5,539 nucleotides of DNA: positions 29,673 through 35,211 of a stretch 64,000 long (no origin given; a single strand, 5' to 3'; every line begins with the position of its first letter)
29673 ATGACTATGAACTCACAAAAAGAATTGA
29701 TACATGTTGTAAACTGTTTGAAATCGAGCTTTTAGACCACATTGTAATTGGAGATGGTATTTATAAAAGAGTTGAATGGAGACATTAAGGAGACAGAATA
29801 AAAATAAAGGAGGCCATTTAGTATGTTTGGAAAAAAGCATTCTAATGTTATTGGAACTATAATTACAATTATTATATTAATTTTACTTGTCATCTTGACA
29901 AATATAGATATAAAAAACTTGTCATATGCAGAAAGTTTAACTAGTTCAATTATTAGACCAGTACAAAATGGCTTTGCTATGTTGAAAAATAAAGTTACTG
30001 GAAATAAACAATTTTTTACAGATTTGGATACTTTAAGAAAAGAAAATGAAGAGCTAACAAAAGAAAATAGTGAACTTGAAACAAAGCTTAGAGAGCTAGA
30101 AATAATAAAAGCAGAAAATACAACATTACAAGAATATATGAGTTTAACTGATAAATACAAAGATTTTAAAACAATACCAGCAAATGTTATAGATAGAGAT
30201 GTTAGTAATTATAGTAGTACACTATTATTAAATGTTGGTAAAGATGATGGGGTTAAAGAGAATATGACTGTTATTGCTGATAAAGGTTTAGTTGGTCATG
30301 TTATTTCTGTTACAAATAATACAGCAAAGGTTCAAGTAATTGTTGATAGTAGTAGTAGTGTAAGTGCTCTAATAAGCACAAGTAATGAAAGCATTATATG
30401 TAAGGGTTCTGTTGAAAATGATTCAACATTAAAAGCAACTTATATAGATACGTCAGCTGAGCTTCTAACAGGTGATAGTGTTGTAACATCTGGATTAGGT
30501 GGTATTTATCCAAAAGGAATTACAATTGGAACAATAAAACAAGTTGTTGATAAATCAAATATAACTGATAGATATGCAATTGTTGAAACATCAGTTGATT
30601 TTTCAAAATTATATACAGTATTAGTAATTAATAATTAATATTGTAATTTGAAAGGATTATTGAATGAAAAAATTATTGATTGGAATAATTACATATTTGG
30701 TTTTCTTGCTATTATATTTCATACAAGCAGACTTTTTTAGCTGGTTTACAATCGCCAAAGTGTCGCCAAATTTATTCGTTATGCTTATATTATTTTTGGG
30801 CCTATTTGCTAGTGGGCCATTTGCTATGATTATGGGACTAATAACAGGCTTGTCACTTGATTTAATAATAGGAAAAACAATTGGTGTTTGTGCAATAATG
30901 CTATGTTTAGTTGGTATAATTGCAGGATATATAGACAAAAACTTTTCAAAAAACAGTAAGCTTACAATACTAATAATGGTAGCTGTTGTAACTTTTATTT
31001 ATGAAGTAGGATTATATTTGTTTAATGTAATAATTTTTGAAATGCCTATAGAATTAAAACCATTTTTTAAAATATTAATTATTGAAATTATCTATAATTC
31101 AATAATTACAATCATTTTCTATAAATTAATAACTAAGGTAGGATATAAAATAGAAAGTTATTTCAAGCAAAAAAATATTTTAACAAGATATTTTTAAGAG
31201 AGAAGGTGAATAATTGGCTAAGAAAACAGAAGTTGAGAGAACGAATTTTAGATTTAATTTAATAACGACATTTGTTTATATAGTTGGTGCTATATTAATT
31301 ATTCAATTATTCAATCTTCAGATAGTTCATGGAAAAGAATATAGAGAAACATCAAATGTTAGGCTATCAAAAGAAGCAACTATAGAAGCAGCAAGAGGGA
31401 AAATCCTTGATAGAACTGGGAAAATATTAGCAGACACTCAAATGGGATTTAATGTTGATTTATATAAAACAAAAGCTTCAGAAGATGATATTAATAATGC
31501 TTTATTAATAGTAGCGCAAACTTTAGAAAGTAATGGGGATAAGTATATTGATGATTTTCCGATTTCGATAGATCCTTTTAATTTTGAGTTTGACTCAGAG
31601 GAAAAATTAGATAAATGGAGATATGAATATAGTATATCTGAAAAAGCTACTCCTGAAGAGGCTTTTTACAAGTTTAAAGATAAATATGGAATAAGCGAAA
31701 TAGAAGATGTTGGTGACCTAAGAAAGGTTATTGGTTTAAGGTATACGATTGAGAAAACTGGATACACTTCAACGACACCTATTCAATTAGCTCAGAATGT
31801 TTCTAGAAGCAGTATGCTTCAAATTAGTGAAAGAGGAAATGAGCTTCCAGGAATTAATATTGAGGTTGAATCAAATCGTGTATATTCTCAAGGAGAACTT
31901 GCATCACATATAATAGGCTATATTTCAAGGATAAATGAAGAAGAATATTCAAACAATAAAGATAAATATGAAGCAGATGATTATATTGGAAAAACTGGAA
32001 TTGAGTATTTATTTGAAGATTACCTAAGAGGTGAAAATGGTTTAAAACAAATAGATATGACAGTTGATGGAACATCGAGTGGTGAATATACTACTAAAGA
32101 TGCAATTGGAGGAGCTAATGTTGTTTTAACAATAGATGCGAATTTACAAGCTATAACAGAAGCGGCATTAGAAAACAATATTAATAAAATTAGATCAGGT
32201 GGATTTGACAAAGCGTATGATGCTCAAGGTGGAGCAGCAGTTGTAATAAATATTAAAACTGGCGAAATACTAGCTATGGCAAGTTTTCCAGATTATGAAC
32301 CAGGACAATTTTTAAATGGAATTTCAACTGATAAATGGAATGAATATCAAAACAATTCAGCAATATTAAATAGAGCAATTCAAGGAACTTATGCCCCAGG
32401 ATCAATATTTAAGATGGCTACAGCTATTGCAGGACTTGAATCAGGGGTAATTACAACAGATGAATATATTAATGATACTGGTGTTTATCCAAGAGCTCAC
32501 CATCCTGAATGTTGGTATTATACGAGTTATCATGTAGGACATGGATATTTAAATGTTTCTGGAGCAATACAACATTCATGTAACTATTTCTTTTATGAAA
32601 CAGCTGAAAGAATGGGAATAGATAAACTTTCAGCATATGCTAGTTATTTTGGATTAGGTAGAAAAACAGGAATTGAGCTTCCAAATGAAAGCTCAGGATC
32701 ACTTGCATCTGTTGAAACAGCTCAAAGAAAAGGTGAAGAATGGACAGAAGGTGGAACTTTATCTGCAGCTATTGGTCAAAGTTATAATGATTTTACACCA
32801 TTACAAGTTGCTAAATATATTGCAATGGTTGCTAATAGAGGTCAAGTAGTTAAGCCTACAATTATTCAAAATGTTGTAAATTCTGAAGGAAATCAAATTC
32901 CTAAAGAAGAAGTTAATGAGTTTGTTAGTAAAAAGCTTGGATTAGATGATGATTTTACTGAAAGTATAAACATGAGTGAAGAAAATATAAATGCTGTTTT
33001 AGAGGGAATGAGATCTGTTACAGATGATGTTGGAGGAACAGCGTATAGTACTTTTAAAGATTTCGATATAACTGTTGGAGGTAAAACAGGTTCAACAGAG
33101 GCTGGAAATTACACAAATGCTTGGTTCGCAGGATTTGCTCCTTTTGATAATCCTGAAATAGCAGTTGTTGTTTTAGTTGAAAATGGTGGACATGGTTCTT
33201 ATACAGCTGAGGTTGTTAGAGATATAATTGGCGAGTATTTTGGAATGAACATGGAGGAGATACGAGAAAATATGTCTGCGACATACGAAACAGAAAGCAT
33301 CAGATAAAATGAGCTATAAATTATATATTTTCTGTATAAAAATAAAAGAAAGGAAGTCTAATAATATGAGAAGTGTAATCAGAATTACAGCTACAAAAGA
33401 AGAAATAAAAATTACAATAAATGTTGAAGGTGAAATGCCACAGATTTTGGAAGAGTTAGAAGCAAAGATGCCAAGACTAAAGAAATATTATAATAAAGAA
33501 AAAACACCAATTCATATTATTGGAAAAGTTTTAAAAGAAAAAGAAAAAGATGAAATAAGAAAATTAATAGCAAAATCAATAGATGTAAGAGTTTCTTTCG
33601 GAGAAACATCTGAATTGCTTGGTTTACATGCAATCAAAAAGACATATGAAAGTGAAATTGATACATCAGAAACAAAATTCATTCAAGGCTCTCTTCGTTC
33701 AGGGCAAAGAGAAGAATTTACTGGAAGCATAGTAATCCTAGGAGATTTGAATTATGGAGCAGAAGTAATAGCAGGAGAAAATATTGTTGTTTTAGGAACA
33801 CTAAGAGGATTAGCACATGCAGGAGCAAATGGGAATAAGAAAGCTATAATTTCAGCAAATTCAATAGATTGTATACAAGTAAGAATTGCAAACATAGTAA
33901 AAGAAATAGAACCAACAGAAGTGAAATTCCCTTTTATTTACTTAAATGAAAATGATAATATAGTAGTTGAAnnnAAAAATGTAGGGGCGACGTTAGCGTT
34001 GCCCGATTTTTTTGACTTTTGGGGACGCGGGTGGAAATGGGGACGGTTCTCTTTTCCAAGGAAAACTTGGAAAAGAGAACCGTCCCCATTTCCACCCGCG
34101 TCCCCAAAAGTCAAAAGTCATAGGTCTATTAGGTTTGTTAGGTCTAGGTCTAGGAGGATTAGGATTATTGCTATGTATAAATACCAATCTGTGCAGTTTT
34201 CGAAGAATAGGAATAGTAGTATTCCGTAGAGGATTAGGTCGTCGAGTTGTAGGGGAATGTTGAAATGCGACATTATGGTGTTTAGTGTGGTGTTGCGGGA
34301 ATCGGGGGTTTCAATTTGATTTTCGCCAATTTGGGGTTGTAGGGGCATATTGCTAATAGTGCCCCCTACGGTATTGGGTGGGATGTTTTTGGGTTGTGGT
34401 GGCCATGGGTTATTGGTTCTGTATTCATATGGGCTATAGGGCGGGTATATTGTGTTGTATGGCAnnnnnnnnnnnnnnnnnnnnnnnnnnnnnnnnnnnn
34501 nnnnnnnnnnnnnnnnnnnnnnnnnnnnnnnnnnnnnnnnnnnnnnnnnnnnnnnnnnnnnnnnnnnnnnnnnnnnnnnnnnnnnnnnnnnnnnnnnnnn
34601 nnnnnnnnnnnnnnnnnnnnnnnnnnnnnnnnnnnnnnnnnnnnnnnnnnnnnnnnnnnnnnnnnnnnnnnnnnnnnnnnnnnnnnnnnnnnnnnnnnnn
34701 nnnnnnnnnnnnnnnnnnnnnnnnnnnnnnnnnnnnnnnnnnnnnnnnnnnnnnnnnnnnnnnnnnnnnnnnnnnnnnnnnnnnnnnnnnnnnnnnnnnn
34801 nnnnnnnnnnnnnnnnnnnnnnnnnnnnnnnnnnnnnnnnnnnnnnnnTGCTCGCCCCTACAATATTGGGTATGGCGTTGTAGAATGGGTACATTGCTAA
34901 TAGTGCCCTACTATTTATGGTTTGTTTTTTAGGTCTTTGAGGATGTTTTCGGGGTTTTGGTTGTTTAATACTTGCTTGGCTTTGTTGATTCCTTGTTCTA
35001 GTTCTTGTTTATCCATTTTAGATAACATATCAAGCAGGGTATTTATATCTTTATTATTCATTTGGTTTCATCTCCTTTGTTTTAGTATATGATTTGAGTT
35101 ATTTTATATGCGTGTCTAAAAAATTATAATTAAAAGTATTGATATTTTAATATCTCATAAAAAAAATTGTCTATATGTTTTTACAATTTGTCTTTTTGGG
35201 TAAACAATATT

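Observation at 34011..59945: A 26-kb block between minC and hslO with two paralogous operons of giant surface proteins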

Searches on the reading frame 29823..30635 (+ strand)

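Call 9: search_protein_families(library=ncbifam, proteins=[window:29823-30635:+], max_evalue=0.001)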
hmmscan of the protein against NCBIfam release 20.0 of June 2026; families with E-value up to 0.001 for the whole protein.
window:29823-30635:+ (271 aa): 16 families
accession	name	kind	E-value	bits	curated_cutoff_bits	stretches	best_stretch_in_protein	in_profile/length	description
NF010532.0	PRK13922.9-3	equivalog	2.7e-40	138.2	243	1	19-271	14-262/280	rod shape-determining protein MreC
TIGR00219.1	mreC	equivalog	6e-39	133.9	92.75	1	2-271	3-273/283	rod shape-determining protein MreC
NF010512.0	PRK13922.12-1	equivalog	8.5e-32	110.5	336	1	15-269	20-265/287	rod shape-determining protein MreC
NF010527.0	PRK13922.6-2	equivalog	9.5e-32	110.2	289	1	75-268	55-243/249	rod shape-determining protein MreC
NF010520.0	PRK13922.13-5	equivalog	3.2e-30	105.3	343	1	16-269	13-260/263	rod shape-determining protein MreC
NF010519.0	PRK13922.13-4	equivalog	4.1e-29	101.9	505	1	5-270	7-272/406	rod shape-determining protein MreC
NF010510.0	PRK13922.11-5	equivalog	4.2e-29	101.6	415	1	16-268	12-269/334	rod shape-determining protein MreC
NF010533.0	PRK13922.9-5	equivalog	3.6e-27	95.3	384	1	15-244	19-255/345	rod shape-determining protein MreC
NF010518.0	PRK13922.13-3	equivalog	3.7e-27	95.3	385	1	14-228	20-242/295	rod shape-determining protein MreC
NF010524.0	PRK13922.14-4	equivalog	8.1e-27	94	332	1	23-270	13-269/270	rod shape-determining protein MreC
NF010514.0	PRK13922.12-4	equivalog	1.3e-26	93.4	337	1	14-245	33-258/276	rod shape-determining protein MreC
NF010513.0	PRK13922.12-3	equivalog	1.6e-26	93.4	380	1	12-248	26-260/305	rod shape-determining protein MreC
NF011450.0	PRK14872.1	equivalog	3.2e-19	69.4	407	2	35-181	25-171/338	rod shape-determining protein MreC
NF010536.0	PRK13923.2-1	equivalog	2.4e-16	60.1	271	1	94-269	12-187/210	putative spore coat protein regulator protein YlbO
NF010507.0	PRK13922.10-6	equivalog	3.3e-14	53.1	219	1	15-271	4-250/252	rod shape-determining protein MreC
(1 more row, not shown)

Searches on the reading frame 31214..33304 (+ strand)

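Call 9: search_protein_families(library=ncbifam, proteins=[window:31214-33304:+], max_evalue=0.001)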
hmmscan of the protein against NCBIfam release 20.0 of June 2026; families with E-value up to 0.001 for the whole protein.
window:31214-33304:+ (697 aa): 23 families
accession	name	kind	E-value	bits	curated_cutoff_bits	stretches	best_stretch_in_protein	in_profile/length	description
TIGR03423.1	pbp2_mrdA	equivalog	1.9e-155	518.8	455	2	184-676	108-591/593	penicillin-binding protein 2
NF008061.0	PRK10795.1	equivalog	1.6e-75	255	962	2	188-674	131-611/634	peptidoglycan DD-transpeptidase MrdA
TIGR02214.1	spoVD_pbp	equivalog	4e-71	240.2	688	2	192-669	118-543/636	stage V sporulation protein D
NF038278.1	strep_PBP2B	exception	4.2e-49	167.6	975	1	9-676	7-675/678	penicillin-binding protein PBP2B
NF051842.1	PBP4_5_Efaec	equivalog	1.8e-44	152.2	700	1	207-575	239-585/668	penicillin-binding protein PBP4(5)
NF011685.0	PRK15105.1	subfamily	7.5e-34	117.3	737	1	209-671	154-548/588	peptidoglycan glycosyltransferase FtsI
NF038271.1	strep_PBP2X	exception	1.2e-31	109.7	1050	1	194-564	153-493/750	penicillin-binding protein PBP2X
NF000406.1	MECB_PBP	exception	4.8e-30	104.5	1450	1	219-676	237-663/674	PBP2a family beta-lactam-resistant peptidoglycan transpeptidase MecB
NF033378.1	MECD_PBP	exception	3.3e-29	101.7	1450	1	209-548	228-555/678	PBP2a family beta-lactam-resistant peptidoglycan transpeptidase MecD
NF053573.1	PBP2_PenA_Neis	exception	1.1e-26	93.5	1105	1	210-571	155-470/572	peptidoglycan D,D-transpeptidase PBP2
TIGR02074.1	PBP_1a_fam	subfamily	1.3e-26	93.5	508.75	1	297-643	220-496/535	PBP1A family penicillin-binding protein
NF000237.1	MECA_PBP2A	equivalog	1.5e-25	89.6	750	1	218-568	237-569/668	PBP2a family beta-lactam-resistant peptidoglycan transpeptidase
NF000407.1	MECC_PBP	exception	1.9e-23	82.6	1500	1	215-554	231-550/665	PBP2a family beta-lactam-resistant peptidoglycan transpeptidase MecC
NF000408.1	MECA2_pure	exception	7e-23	80.7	1525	1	221-557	240-556/668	PBP2a family beta-lactam-resistant peptidoglycan transpeptidase MecA2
NF000409.1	MECA_pure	exception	8.3e-23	80.7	1490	1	220-569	239-570/668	PBP2a family beta-lactam-resistant peptidoglycan transpeptidase MecA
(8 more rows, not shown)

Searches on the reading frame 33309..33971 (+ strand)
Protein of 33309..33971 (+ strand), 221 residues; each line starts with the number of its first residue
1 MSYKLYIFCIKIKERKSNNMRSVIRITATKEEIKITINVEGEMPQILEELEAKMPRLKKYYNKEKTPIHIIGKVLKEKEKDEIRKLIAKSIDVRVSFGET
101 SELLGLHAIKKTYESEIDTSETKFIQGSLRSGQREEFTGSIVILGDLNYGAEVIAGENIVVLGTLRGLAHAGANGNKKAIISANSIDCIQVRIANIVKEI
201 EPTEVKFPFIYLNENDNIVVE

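Call 9: search_protein_families(library=ncbifam, proteins=[window:33309-33971:+], max_evalue=0.001)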
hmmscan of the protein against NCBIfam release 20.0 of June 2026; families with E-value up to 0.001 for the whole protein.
window:33309-33971:+ (221 aa): 7 families
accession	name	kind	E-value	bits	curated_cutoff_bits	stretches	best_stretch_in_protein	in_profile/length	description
NF001775.0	PRK00513.1-6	equivalog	3.2e-28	98.7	292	1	23-221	5-202/210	septum site-determining protein MinC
NF001772.0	PRK00513.1-3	equivalog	2e-26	93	271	1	20-206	2-186/226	septum site-determining protein MinC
NF001778.0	PRK00513.2-4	equivalog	2.5e-23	82.8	315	1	110-198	141-229/266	septum site-determining protein MinC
TIGR01222.1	minC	equivalog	2.9e-23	82.8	95.25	1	31-204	30-204/226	septum site-determining protein MinC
NF010598.0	PRK13992.1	equivalog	4.8e-21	75.1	183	1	25-221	3-196/205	septum site-determining protein MinC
NF001779.0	PRK00513.2-5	equivalog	5.1e-18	65.5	486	1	123-198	140-215/250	septum site-determining protein MinC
NF001819.0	PRK00556.1-3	equivalog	1.3e-06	28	273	1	115-213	88-187/197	septum site-determining protein MinC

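Call 11: find_encoding_contigs(protein=window:33309-33971:+, flank=10000, max_places=6)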
Protein window:33309-33971:+ (221 aa): no gene with exactly this product is on record in the collection.

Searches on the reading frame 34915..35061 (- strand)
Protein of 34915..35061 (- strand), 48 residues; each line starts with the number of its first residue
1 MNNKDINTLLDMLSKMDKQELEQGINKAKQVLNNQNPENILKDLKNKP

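Call 10: search_protein_families(library=pfam, proteins=[window:34915-35061:-], max_evalue=1)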
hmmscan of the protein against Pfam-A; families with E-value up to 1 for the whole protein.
window:34915-35061:- (48 aa): 3 families
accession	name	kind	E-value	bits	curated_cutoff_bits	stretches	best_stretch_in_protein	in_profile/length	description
PF07554.19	FIVAR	-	0.0091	17.1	29.2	1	18-37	29-51/71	FIVAR domain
PF14071.11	YlbD_coat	-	0.015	16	27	1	3-34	66-97/126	Putative coat protein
PF22780.1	HI0933_like_1st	-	0.15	12.3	27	1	4-45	70-111/165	HI0933-like protein barrel and H2TH domain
